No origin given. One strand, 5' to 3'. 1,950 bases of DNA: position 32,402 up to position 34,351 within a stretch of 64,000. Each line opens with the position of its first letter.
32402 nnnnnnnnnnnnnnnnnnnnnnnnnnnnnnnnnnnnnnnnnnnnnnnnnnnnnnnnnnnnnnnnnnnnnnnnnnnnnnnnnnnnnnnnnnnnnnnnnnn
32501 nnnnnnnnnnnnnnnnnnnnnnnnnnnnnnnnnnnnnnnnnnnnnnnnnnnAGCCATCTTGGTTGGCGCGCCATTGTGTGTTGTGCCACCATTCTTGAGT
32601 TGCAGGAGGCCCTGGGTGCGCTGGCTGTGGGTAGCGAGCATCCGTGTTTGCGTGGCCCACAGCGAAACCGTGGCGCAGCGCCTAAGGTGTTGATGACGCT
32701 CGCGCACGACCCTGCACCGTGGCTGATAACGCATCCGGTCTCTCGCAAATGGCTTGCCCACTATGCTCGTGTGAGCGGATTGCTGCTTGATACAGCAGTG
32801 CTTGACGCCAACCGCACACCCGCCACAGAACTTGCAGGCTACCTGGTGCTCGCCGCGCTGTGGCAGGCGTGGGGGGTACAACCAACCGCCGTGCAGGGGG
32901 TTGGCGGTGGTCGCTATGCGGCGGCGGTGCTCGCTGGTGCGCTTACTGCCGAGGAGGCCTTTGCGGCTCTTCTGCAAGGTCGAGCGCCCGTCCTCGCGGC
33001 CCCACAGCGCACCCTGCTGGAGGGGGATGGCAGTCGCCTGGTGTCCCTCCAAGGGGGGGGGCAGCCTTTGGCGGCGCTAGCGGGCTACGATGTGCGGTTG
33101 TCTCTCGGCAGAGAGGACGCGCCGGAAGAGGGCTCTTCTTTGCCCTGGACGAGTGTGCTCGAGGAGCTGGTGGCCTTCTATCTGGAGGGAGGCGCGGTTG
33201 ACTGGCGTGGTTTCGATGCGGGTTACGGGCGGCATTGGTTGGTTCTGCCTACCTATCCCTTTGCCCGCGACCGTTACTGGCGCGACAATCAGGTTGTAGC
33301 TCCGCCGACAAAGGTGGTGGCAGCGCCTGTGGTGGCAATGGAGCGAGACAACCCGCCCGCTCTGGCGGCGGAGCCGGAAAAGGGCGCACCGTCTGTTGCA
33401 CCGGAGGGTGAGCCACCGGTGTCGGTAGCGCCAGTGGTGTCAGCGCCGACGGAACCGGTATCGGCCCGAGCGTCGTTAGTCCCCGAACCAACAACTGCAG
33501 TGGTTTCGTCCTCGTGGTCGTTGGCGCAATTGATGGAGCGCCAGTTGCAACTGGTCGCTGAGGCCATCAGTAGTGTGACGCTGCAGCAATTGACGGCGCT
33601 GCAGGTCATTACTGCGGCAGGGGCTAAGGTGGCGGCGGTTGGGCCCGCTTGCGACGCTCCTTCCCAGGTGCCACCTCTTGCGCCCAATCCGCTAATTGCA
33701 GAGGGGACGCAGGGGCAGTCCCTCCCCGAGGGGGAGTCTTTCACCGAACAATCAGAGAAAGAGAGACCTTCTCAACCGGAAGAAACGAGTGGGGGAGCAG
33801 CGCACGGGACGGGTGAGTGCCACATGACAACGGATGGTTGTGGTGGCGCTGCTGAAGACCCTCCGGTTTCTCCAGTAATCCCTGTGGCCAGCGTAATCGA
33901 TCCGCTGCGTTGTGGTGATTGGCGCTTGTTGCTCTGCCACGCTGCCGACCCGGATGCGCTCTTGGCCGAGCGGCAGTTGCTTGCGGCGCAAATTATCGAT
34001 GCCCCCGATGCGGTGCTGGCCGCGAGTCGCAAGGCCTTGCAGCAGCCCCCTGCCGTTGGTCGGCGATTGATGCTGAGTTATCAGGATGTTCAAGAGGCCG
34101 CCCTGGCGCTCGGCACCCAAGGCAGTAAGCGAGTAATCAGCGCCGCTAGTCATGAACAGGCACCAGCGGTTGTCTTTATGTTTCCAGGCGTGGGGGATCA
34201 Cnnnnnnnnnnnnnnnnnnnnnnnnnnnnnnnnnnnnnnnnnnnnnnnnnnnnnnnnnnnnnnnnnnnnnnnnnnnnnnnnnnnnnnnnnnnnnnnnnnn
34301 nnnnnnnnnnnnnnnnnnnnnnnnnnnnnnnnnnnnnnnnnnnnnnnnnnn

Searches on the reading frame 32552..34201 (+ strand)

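Call 15: search_protein_families(library=pfam, proteins=[window:32552-34201:+], max_evalue=1)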
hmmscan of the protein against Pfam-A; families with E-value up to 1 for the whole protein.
window:32552-34201:+ (550 aa): 1 family
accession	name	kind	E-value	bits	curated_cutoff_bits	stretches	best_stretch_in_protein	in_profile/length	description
PF00698.26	Acyl_transf_1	-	0.0002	21.4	32.7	1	100-140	73-113/319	Acyl transferase domain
